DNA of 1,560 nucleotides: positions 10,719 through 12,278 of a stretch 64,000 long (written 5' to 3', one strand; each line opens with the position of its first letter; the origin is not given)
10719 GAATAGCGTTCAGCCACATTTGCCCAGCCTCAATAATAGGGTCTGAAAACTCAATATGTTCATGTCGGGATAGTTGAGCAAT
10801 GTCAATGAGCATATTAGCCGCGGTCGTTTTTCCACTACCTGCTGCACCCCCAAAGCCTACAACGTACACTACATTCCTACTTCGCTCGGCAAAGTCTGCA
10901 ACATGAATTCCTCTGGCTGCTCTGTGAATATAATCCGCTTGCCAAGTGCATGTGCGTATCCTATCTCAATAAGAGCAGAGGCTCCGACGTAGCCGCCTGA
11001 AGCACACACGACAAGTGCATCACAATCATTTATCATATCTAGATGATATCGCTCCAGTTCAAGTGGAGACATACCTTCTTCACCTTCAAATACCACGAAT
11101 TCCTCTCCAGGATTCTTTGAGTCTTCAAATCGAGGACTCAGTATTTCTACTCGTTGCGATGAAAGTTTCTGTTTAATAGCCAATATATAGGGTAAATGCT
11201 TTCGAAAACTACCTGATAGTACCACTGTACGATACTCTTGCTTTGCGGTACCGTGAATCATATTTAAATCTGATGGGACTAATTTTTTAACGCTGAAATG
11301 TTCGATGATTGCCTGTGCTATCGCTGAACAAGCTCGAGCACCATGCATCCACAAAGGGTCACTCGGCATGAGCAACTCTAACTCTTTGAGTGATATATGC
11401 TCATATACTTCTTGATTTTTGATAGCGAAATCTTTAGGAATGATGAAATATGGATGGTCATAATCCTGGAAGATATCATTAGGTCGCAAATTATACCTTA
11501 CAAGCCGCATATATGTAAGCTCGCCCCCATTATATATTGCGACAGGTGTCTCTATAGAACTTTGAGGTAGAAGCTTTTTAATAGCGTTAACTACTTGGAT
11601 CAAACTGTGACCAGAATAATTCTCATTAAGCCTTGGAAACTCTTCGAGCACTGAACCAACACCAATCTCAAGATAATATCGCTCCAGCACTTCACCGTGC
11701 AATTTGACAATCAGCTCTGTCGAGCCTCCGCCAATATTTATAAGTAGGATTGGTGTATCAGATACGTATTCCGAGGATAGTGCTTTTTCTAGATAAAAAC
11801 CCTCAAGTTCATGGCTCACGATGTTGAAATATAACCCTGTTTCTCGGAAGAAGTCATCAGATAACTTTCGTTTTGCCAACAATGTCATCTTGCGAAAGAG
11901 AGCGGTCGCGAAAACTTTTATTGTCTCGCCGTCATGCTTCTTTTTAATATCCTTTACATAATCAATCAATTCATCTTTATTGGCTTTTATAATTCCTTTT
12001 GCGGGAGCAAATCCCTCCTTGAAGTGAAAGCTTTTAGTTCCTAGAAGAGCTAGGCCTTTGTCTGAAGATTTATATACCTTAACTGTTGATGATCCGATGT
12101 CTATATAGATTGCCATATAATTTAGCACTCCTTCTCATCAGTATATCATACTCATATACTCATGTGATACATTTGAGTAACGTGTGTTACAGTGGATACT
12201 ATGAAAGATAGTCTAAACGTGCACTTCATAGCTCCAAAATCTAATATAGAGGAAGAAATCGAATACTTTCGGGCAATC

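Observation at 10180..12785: Candidate undescribed nucleotide-centric system: Ppx/GppA::NDT fusion, dNMP-kinase-like protein and NDT(E->Q)::RHH regulator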

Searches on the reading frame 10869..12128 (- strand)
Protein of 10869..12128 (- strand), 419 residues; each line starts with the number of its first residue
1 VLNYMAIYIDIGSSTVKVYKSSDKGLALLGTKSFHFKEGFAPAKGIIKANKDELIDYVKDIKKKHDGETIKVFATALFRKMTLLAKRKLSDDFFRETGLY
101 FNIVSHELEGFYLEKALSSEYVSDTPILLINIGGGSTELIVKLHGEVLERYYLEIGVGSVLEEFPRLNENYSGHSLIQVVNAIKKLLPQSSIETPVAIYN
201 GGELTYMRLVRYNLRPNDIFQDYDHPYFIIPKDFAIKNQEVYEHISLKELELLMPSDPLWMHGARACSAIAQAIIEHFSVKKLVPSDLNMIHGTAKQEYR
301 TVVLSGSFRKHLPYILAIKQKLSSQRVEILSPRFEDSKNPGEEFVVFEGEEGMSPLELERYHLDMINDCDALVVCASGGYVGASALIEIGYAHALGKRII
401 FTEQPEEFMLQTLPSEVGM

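Call 3: search_protein_families(library=pfam, proteins=[window:10869-12128:-], max_evalue=1)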
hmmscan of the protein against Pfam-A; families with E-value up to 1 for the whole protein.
window:10869-12128:- (419 aa): 3 families
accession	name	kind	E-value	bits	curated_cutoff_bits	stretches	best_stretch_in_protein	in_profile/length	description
PF02541.22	Ppx-GppA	-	4.2e-10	40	27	1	55-164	44-151/285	Ppx/GppA phosphatase family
PF05014.21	Nuc_deoxyrib_tr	-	0.00027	21.5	28.8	1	356-402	50-96/117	Nucleoside 2-deoxyribosyltransferase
PF15891.11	Nuc_deoxyri_tr2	-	0.017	15.9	30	1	302-403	4-102/105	Nucleoside 2-deoxyribosyltransferase like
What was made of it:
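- On Nucleoside 2-deoxyribosyltransferase superfamily (PF05014: NDT, DNPH1, MilB), B C-terminal half: The window protein scores 21.5 bits against a cutoff of 28.8 (call 3).
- Checked: B N-terminus: Pfam Ppx-GppA E=4e-10, above cutoff (call 3).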

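Call 4: search_protein_families(library=ncbifam, proteins=[window:10869-12128:-], max_evalue=1)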
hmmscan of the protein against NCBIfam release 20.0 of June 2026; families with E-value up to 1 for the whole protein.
window:10869-12128:- (419 aa): 2 families
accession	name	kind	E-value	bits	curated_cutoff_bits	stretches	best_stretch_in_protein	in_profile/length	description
TIGR03706.1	exo_poly_only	exception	7.8e-09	35.2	307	1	52-187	52-186/300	exopolyphosphatase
NF008260.0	PRK11031.1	equivalog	0.057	12.4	624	1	68-164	77-171/496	guanosine-5'-triphosphate,3'-diphosphate diphosphatase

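Call 5: search_protein_families(library=padloc, proteins=[window:10869-12128:-], max_evalue=1)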
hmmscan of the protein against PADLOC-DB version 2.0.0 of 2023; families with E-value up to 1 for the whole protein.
window:10869-12128:- (419 aa): 0 families

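Call 6: find_homologous_proteins(query=window:10869-12128:-)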
Query window:10869-12128:- (419 aa): 543 proteins with E <= 0.001 among 8000 candidates; the best 120 are listed.
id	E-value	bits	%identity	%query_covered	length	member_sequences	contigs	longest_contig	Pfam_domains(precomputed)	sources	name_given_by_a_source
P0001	2.0e-273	925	100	99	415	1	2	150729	PF02541.23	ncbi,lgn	-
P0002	1.7e-209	714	76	99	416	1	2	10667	PF02541.23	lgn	-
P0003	3.9e-199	680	73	99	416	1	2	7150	PF02541.23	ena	-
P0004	3.1e-197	674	73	99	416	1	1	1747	PF02541.23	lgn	-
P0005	2.1e-188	645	70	98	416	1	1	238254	PF02541.23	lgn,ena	-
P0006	1.1e-187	642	69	99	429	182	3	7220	PF02541.23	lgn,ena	-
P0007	3.4e-187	641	69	99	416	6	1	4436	PF02541.23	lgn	-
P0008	5.2e-187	640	69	99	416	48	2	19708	PF02541.23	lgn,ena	-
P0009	4.9e-186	637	69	99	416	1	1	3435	PF02541.23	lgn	-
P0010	1.2e-182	626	68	98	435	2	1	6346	PF02541.23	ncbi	-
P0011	6.9e-182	623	68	99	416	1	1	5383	PF02541.23,PF05014.22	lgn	-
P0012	3.2e-181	621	67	99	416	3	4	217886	PF02541.23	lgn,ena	-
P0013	5.9e-180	617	65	99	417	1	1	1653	PF02541.23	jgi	jgi:hypothetical protein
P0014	1.4e-179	616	68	99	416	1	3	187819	PF02541.23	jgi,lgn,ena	-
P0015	2.3e-179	615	68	98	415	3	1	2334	PF02541.23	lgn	-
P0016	2.7e-178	611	65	100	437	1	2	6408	PF02541.23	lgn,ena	-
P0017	2.0e-176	605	66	99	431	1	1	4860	PF02541.23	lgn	-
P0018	4.9e-176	604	64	99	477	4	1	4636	PF02541.23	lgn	-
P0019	5.1e-176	604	66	99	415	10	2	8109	PF02541.23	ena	-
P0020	1.3e-174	599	65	99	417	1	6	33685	PF02541.23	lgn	-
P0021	7.0e-174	597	65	99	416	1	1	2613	PF02541.23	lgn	-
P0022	6.6e-170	584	64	99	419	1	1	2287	PF02541.23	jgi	-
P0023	1.4e-169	583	64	99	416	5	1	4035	PF02541.23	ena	-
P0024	8.5e-168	577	63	99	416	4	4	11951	PF02541.23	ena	-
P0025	1.6e-167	576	62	99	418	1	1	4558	PF02541.23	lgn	-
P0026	3.0e-167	575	62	98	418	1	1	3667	PF02541.23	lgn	-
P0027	4.6e-167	574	63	99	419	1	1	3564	PF02541.23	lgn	-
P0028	4.7e-167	574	64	99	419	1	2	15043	PF02541.23,PF05014.22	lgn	-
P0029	9.5e-167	573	61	99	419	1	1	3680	PF02541.23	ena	-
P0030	1.6e-166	573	64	99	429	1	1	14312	PF02541.23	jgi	jgi:exopolyphosphatase/pppGpp-phosphohydrolase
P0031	2.5e-166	572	61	99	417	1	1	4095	PF02541.23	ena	-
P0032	1.2e-165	570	64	99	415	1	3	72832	PF02541.23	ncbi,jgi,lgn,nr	ncbi:MAG TPA: hypothetical protein VHT70_04185 [Candidatus Saccharimonadales bacterium]|jgi:nucleosi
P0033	2.5e-165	569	63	99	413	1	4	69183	PF02541.23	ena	-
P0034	3.7e-165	568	63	99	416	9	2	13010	PF02541.23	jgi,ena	-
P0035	6.4e-165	567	61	99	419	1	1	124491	PF02541.23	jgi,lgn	-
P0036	6.4e-165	567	64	99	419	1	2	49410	PF02541.23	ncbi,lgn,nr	ncbi:hypothetical protein K9L05_01200 [Candidatus Babeliales bacterium]|nr:hypothetical protein [Can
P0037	8.9e-165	567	62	99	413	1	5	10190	PF02541.23,PF05014.22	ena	-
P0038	1.0e-164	567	63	99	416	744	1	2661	PF02541.23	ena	-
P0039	1.6e-164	566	63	99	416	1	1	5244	PF02541.23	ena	-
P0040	1.7e-164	566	61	99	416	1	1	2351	PF02541.23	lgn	-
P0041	2.2e-164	566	61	99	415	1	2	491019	PF02541.23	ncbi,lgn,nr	ncbi:MAG TPA: hypothetical protein VLF60_02260 [Candidatus Saccharimonadales bacterium]|nr:hypotheti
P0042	2.1e-163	562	62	99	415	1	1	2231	PF02541.23,PF05014.22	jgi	jgi:hypothetical protein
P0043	3.8e-163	562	62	99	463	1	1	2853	PF02541.23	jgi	-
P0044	3.9e-163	562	63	99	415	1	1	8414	PF02541.23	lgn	-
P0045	8.2e-163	560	62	99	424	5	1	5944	PF02541.23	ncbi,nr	ncbi:hypothetical protein D8B46_04945 [Candidatus Gracilibacteria bacterium]|nr:MAG: hypothetical pr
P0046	1.3e-162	560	63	99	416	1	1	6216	PF02541.23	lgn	-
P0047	1.6e-162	559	61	99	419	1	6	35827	PF02541.23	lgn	-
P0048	7.4e-162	557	60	99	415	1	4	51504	PF02541.23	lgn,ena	-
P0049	8.1e-162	557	61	99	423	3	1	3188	PF02541.23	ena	-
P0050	2.8e-161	555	61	97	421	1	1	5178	PF02541.23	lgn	-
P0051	8.0e-161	554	60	99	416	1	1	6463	PF02541.23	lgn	-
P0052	2.6e-160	552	60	99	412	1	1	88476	PF02541.23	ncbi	ncbi:MAG: hypothetical protein ACQR33_01545 [Candidatus Saccharibacteria bacterium]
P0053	3.4e-160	552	61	99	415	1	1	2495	PF02541.23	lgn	-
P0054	9.7e-160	550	61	99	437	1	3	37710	PF02541.23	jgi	-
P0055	9.7e-160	550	61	98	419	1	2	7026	PF02541.23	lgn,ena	-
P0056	1.9e-158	546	61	99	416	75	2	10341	PF02541.23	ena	-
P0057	2.7e-158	546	60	99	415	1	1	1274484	PF02541.23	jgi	jgi:hypothetical protein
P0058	6.6e-158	544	59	99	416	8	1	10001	PF02541.23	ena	-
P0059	1.3e-157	543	62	99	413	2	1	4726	PF02541.23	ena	-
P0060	3.8e-155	535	59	99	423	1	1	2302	PF02541.23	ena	-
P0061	2.3e-152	526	63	89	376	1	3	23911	PF02541.23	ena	-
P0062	1.5e-151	523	64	88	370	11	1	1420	PF02541.23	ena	-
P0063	5.8e-151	521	57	100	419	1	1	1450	PF02541.23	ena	-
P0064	1.1e-150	520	62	88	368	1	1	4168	PF02541.23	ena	-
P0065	4.2e-150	519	56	99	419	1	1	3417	PF02541.23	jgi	jgi:exopolyphosphatase/pppGpp-phosphohydrolase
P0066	6.6e-150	518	57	99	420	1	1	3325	PF02541.23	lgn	-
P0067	1.2e-148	514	56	99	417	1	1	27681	PF02541.23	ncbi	-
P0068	2.1e-148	513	57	99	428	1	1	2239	PF02541.23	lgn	-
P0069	5.6e-148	512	57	99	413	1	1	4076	PF02541.23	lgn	-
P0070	6.3e-148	511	56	99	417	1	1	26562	PF02541.23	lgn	-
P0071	8.6e-148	511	58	98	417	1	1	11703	PF02541.23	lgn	-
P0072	1.1e-147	511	56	99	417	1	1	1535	PF02541.23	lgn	-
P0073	1.1e-147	511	56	99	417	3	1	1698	PF02541.23,PF05014.22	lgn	-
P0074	1.7e-147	510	56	99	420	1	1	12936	PF02541.23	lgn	-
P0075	4.0e-147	509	57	99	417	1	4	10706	PF02541.23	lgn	-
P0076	4.8e-147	509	56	99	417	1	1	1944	PF02541.23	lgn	-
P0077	6.0e-147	508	55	99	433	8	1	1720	PF02541.23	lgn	-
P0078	6.8e-147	508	56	100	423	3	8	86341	PF02541.23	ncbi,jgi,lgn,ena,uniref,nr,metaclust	ncbi:hypothetical protein COT49_00415 [candidate division WWE3 bacterium CG08_land_8_20_14_0_20_40_1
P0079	1.2e-146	507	56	99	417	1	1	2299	PF02541.23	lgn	-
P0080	1.6e-146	507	57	100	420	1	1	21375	PF02541.23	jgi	jgi:exopolyphosphatase/pppGpp-phosphohydrolase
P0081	2.3e-146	506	54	99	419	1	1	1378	PF02541.23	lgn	-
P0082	2.5e-146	506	55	99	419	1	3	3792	PF02541.23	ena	-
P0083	3.7e-146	506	54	99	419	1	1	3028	PF02541.23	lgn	-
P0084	5.7e-146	505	74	72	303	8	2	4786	PF02541.23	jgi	jgi:mazG nucleotide pyrophosphohydrolase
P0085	1.8e-145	503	56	99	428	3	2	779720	PF02541.23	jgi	jgi:Tfp pilus assembly PilM family ATPase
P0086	7.5e-145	501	56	100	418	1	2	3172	PF02541.23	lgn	-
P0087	1.9e-144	500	59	98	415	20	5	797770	PF02541.23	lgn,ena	-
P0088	3.5e-144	499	55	99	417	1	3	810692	PF02541.23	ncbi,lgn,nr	ncbi:MAG TPA: hypothetical protein VG895_04800 [Patescibacteria group bacterium]|nr:hypothetical pro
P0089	3.5e-144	499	56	99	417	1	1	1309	PF02541.23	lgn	-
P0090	4.6e-144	499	55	98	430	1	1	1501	PF02541.23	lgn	-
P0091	5.4e-144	498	55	99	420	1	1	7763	PF02541.23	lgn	-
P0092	1.1e-143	497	55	99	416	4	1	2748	PF02541.23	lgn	-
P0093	1.7e-143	497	56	99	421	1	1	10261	PF02541.23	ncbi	-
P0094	1.9e-143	497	56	98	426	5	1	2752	PF02541.23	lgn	-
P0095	2.2e-143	496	56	99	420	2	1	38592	PF02541.23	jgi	jgi:exopolyphosphatase/pppGpp-phosphohydrolase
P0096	2.7e-143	496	54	99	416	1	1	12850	PF02541.23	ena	-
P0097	4.6e-143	495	58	98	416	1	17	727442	PF02541.23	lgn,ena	-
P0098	6.5e-143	495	54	99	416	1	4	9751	PF02541.23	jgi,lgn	-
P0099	7.6e-143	495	54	99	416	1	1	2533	PF02541.23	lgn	-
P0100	1.3e-142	494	56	99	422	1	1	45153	PF02541.23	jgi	jgi:hypothetical protein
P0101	1.6e-142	494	55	99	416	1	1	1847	PF02541.23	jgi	-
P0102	2.4e-142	493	54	99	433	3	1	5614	PF02541.23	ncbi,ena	-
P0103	2.5e-142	493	56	98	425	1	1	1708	PF02541.23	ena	-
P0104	6.3e-142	492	54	100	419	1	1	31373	PF02541.23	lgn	-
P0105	6.3e-142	492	54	99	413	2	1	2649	PF02541.23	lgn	-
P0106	6.5e-142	492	56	99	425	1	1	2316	PF02541.23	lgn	-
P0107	7.7e-142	491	56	99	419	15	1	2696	PF02541.23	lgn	-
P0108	9.0e-142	491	54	99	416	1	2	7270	PF02541.23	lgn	-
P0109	1.1e-141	491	55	99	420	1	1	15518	PF02541.23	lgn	-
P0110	1.4e-141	490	54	99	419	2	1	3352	PF02541.23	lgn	-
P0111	1.4e-141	490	54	99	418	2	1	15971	PF02541.23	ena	-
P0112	1.8e-141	490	54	100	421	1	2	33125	PF02541.23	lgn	-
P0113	1.9e-141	490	53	99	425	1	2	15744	PF02541.23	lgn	-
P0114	1.9e-141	490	54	99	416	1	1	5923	PF02541.23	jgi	-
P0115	2.3e-141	490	53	99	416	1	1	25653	PF02541.23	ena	-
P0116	2.7e-141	490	54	99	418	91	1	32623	PF02541.23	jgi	jgi:exopolyphosphatase/pppGpp-phosphohydrolase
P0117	5.4e-141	489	53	99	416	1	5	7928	PF02541.23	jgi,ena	-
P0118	5.4e-141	489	54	99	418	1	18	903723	PF02541.23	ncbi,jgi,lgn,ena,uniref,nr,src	ncbi:hypothetical protein A3K34_02445 [candidate division WWE3 bacterium RIFOXYC1_FULL_40_10]|uniref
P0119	5.7e-141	489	55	99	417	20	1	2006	PF02541.23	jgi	-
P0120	5.7e-141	489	54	98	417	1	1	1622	PF02541.23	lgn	-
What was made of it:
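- Identity is high across classes, which is compatible with horizontal transfer (call 6).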

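Call 9: find_encoding_contigs(protein=P0118, flank=5000, max_places=3)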
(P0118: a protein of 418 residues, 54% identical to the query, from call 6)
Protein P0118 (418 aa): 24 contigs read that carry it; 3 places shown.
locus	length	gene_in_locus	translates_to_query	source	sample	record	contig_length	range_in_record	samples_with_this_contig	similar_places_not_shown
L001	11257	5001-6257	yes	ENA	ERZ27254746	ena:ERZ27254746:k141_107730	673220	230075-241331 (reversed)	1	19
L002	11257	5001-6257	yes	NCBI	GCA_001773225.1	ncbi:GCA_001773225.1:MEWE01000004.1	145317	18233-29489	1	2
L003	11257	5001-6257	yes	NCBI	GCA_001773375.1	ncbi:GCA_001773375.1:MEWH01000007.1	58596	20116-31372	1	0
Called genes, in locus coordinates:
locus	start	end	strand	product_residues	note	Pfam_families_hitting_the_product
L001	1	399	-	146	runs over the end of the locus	PF01245:Ribosomal_L19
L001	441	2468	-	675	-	PF13191:AAA_16 (weak), PF23569:NBD_SMAX1, PF00004:AAA, PF17871:AAA_lid_9, PF00004:AAA, PF07724:AAA_2, PF07728:AAA_5, PF10431:ClpB_D2-small, +10 more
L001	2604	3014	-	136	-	-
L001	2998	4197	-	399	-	PF00303:Thymidylat_synt, PF00891:Methyltransf_2 (weak), PF01209:Ubie_methyltran (weak), PF13489:Methyltransf_23, PF08241:Methyltransf_11, PF08242:Methyltransf_12, PF13649:Methyltransf_25, PF13847:Methyltransf_31, +1 more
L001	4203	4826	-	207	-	-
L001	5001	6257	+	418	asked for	PF02541:Ppx-GppA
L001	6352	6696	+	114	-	-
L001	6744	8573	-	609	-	PF01612:DNA_pol_A_exo1, PF00476:DNA_pol_A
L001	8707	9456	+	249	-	-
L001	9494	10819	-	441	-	PF02934:GatB_N, PF02637:GatB_Yqey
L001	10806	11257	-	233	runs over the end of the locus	PF00106:adh_short, PF08659:KR, PF13561:adh_short_C2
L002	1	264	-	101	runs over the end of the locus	PF01245:Ribosomal_L19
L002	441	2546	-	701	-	PF13191:AAA_16 (weak), PF23569:NBD_SMAX1, PF00004:AAA, PF17871:AAA_lid_9, PF00004:AAA, PF07724:AAA_2, PF07728:AAA_5, PF10431:ClpB_D2-small, +8 more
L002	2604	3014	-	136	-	-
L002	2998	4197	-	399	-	PF00303:Thymidylat_synt, PF00891:Methyltransf_2 (weak), PF01209:Ubie_methyltran (weak), PF13489:Methyltransf_23, PF08241:Methyltransf_11, PF08242:Methyltransf_12, PF13649:Methyltransf_25, PF13847:Methyltransf_31, +1 more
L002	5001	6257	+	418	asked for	PF02541:Ppx-GppA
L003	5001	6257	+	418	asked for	PF02541:Ppx-GppA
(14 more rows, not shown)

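Call 10: find_encoding_contigs(protein=P0041, flank=5000, max_places=2)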
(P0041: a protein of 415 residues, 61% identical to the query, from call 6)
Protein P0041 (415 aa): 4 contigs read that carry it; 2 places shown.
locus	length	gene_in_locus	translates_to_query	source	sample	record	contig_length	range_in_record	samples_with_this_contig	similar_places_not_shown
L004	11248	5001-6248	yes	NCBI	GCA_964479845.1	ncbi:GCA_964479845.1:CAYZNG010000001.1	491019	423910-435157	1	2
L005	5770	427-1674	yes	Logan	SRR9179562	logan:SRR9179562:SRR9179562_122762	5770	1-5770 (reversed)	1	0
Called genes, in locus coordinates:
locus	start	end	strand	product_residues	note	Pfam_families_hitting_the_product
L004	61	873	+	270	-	-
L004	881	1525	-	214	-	PF06197:DUF998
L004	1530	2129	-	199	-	PF01872:RibD_C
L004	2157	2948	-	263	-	PF12697:Abhydrolase_6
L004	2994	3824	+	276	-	PF20240:DUF6597, PF00165:HTH_AraC (faint), PF12833:HTH_18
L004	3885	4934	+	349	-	PF12697:Abhydrolase_6, PF00561:Abhydrolase_1 (weak)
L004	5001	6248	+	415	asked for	PF02541:Ppx-GppA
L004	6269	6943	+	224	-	PF21448:DNMK (weak)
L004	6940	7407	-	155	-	PF12802:MarR_2, PF01047:MarR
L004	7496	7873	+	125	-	PF00903:Glyoxalase, PF19581:Glyoxalase_7, PF12681:Glyoxalase_2 (weak)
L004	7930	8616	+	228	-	PF00175:NAD_binding_1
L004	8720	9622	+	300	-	PF00561:Abhydrolase_1, PF12697:Abhydrolase_6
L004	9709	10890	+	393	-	-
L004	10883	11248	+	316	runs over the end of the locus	PF02541:Ppx-GppA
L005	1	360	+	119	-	?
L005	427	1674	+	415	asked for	PF02541:Ppx-GppA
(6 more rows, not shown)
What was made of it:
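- A separate Ppx-GppA gene exists in L004 (call 10).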

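Call 11: find_encoding_contigs(protein=P0045, flank=5000, max_places=2)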
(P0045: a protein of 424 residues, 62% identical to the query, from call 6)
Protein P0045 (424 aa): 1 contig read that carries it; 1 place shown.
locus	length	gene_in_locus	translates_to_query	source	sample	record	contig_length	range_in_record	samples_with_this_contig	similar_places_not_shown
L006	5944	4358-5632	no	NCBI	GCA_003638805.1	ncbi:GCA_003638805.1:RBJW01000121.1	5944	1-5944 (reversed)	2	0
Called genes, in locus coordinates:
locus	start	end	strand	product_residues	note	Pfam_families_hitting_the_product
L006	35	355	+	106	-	-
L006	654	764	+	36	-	-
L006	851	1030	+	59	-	-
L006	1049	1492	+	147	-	-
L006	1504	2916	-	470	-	PF00308:Bac_DnaA, PF01695:IstB_IS21 (weak), PF08299:Bac_DnaA_C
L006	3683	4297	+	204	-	PF00406:ADK, PF13207:AAA_17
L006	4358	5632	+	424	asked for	PF02541:Ppx-GppA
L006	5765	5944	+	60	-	?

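Call 12: find_related_loci(query=window:10869-12128:-, collection=genome_contigs, flank=6000)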
Query window:10869-12128:- (419 aa) in genome_contigs; peptide patterns used: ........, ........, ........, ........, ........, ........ (x = any residue, [..] = any of these).
104 stretches matched a pattern; 7 encode a relative of the query (tblastn E <= 1e-3); 7 distinct loci.
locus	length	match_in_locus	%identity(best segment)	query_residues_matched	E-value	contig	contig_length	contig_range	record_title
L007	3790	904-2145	70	6-419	0e+0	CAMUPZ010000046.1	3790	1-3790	MAG TPA_asm: uncultured Candidatus Saccharibacteria bacterium isolate SRR8786266_bin.1_metaWRAP_v1.3_MAG genome assembly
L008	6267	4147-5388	70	6-419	0e+0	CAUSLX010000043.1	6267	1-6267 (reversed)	MAG TPA_asm: uncultured Candidatus Saccharibacteria bacterium isolate SRR15839759_bin.14_MetaWRAP_v1.3_MAG genome assemb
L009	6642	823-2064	69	6-419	0e+0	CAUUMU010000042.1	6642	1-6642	MAG TPA_asm: uncultured Candidatus Saccharibacteria bacterium isolate SRR13061525_bin.22_MetaWRAP_v1.3_MAG genome assemb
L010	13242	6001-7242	70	6-419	0e+0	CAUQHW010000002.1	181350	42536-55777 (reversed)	MAG TPA_asm: uncultured Candidatus Saccharibacteria bacterium isolate ERR9968838_bin.10_MetaWRAP_v1.3_MAG genome assembl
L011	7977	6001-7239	68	7-419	0e+0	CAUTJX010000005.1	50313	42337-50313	MAG TPA_asm: uncultured Candidatus Saccharibacteria bacterium isolate DRR247343_bin.1_MetaWRAP_v1.3_MAG genome assembly,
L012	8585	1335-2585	53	4-419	8e-146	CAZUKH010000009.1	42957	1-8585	MAG TPA_asm: uncultured Candidatus Saccharibacteria bacterium isolate SRP290908_co1_393 genome assembly, contig: NODE_96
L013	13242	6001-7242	71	6-419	0e+0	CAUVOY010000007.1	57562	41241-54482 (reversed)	MAG TPA_asm: uncultured Candidatus Saccharibacteria bacterium isolate SRR13061549_bin.29_MetaWRAP_v1.3_MAG genome assemb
